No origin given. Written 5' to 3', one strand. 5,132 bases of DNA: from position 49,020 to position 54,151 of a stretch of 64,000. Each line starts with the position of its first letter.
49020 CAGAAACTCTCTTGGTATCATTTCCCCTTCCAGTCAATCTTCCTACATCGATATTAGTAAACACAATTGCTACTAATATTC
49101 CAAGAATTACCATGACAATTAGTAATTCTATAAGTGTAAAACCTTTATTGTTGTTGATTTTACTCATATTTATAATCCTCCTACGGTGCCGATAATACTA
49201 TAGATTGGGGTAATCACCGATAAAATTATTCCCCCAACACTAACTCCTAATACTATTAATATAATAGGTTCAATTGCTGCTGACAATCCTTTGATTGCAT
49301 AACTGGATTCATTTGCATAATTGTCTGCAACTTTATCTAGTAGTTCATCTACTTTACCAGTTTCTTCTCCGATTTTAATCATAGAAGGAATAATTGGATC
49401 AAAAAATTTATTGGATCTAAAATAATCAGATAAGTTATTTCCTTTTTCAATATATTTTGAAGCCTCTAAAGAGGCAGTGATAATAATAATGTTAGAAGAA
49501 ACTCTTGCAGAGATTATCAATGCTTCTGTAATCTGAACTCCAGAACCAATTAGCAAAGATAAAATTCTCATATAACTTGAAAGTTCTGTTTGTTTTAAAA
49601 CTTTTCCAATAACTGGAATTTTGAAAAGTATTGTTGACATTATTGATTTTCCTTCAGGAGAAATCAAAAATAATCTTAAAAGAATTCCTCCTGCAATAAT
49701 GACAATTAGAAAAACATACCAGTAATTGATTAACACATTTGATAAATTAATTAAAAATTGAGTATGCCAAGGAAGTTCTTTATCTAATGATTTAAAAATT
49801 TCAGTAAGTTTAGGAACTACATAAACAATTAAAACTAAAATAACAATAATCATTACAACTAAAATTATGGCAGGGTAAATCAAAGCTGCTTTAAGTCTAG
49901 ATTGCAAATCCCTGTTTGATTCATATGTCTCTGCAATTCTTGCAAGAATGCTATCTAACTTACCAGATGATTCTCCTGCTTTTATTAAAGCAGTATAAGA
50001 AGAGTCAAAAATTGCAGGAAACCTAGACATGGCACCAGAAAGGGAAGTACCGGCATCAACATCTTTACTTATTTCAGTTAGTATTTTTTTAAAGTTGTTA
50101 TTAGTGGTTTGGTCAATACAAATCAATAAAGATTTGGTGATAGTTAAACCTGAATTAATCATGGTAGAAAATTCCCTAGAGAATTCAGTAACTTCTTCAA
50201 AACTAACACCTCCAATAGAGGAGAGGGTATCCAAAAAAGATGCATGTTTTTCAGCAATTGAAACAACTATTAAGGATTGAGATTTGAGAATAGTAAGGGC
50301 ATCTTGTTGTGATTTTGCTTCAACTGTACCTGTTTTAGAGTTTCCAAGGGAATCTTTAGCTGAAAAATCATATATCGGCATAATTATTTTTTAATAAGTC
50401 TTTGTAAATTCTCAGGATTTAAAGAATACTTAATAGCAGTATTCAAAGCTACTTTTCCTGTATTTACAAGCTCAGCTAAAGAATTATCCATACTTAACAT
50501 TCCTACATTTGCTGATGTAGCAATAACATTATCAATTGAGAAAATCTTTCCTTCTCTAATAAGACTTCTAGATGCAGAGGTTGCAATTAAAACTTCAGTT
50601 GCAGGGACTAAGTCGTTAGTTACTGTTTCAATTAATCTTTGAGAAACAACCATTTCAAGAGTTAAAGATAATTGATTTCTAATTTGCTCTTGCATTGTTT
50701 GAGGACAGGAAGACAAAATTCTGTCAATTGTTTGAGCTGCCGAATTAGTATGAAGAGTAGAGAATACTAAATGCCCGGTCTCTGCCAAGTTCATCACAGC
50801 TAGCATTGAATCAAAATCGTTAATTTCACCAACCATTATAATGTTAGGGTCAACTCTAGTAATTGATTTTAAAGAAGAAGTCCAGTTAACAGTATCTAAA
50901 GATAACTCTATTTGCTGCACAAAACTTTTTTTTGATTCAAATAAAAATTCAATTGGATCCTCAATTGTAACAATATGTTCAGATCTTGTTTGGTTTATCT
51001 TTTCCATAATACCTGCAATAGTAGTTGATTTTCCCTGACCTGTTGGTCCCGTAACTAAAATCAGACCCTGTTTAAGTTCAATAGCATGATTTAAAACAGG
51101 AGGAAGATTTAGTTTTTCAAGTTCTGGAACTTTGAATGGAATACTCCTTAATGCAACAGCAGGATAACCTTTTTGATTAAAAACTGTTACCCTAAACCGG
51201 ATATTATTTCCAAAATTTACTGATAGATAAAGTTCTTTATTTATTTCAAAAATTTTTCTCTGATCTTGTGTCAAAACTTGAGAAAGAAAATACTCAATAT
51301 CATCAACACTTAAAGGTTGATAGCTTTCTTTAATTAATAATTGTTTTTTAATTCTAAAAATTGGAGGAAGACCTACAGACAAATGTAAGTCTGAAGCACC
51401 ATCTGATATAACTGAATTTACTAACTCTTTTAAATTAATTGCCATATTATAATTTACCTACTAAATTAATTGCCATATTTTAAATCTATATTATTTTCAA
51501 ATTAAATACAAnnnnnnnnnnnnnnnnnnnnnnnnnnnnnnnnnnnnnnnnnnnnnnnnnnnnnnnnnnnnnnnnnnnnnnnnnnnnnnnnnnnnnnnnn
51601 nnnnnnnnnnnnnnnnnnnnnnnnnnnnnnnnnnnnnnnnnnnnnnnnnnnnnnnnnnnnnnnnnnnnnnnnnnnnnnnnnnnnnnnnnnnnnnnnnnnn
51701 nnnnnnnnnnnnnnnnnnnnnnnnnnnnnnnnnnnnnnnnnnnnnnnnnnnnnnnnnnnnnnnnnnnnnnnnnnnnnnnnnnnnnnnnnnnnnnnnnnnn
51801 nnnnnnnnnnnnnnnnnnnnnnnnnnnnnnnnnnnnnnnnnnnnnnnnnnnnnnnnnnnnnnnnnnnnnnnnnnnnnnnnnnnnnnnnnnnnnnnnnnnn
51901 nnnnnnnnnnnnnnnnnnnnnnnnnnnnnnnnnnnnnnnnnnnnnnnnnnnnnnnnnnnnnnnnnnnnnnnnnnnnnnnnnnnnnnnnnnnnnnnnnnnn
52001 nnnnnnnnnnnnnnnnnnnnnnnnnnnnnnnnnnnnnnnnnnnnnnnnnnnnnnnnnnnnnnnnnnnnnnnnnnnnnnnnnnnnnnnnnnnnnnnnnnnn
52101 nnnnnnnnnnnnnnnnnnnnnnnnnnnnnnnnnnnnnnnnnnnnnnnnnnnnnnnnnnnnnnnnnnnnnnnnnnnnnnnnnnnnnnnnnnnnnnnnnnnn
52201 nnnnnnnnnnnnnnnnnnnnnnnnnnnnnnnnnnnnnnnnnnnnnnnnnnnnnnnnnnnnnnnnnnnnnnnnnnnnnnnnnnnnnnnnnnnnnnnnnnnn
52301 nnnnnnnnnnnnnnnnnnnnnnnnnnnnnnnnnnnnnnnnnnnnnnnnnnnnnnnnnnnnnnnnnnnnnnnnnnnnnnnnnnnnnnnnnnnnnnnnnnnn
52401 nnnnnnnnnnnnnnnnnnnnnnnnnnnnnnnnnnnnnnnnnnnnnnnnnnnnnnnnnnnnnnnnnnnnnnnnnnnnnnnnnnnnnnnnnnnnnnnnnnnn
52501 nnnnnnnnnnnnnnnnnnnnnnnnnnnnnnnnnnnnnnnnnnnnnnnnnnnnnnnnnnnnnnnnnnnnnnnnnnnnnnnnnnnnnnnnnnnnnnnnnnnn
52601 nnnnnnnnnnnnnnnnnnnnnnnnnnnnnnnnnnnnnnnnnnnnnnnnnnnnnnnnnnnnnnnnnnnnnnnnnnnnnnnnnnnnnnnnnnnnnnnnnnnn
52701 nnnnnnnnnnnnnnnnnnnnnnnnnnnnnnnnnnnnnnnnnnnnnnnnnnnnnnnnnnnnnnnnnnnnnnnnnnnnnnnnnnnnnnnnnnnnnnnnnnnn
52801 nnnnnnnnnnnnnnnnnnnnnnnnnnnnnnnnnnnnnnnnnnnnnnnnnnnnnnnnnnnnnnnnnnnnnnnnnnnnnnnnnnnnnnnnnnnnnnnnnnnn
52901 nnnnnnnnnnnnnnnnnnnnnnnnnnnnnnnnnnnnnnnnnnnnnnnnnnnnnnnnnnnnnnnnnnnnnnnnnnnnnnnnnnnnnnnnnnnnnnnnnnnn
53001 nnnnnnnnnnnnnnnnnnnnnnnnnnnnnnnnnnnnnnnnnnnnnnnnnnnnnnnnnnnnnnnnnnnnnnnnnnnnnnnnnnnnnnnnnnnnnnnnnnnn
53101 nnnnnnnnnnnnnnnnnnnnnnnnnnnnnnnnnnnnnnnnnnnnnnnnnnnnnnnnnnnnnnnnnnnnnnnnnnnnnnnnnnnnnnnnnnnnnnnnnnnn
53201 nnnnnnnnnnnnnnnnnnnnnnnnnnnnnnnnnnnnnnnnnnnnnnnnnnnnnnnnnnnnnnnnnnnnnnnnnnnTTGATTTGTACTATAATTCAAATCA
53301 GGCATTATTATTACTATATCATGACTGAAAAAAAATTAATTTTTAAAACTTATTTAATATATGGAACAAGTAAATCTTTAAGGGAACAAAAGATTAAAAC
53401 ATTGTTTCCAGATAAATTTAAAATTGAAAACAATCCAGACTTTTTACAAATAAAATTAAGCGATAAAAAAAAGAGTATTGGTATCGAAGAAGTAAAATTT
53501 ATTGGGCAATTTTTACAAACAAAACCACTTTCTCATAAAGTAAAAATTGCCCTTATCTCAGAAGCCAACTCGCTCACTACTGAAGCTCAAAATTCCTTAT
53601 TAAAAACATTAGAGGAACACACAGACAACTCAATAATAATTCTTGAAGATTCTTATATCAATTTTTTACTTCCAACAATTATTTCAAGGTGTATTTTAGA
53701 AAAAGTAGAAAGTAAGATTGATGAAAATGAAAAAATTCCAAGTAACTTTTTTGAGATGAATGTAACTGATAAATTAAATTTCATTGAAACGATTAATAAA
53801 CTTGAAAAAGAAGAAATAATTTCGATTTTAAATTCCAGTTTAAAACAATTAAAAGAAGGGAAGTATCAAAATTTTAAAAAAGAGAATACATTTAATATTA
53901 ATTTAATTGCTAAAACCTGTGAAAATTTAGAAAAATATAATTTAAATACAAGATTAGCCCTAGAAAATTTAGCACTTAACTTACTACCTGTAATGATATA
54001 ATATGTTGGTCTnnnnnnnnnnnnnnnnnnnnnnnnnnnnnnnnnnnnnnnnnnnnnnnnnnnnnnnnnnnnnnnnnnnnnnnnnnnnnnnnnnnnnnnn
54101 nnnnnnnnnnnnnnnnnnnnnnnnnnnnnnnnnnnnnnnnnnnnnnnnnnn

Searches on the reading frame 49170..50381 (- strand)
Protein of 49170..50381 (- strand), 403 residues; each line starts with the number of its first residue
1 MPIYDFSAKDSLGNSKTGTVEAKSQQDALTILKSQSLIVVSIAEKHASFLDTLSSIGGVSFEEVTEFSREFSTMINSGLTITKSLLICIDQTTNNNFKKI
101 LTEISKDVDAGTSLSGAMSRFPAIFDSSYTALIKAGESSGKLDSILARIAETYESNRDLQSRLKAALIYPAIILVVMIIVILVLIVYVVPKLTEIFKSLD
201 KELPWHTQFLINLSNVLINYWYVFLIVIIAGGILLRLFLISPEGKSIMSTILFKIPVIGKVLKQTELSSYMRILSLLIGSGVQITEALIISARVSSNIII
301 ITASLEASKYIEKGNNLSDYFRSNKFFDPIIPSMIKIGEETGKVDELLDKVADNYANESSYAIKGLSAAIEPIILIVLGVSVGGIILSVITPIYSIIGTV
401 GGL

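Call 28: find_related_loci(query=A2, collection=genome_contigs, flank=10000)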
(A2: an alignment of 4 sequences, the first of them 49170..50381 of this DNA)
Query A2 (403 aa) in genome_contigs; peptide patterns used: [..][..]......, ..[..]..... (x = any residue, [..] = any of these).
81 stretches matched a pattern; 4 encode a relative of the query (tblastn E <= 1e-3); 4 distinct loci.
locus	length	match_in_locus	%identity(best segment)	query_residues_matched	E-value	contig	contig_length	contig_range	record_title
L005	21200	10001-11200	64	1-400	6e-164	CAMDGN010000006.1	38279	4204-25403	MAG: candidate division WWE3 bacterium isolate MiH-22jul19-111 genome assembly, contig: MiH-22jul19-C1749, whole genome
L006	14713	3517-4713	31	1-400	2e-68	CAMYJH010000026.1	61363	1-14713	MAG: uncultured Gammaproteobacteria bacterium isolate ES_M_Gamma_018 genome assembly, contig: scaffold_545, whole genome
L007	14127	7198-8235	29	57-401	2e-49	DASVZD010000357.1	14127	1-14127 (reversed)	MAG TPA_asm: Rhodocyclaceae bacterium isolate SMAG_U2619 k141_423204, whole genome shotgun sequence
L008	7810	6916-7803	31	1-297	2e-49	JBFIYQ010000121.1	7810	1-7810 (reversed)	MAG: Gammaproteobacteria bacterium isolate Mix_sand14.2021.12.G.43 k141_2658210_length_7810_cov_17.3376, whole genome sh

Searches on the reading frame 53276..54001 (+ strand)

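Call 100: search_protein_families(library=pfam, proteins=[window:53276-54001:+], max_evalue=0.00001)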
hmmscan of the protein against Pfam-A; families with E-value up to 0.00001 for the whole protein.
window:53276-54001:+ (241 aa): 1 family
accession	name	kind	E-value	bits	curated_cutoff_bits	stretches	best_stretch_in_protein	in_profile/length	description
PF13177.12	DNA_pol3_delta2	-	4.2e-21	76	27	1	48-141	63-154/161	DNA polymerase III, delta subunit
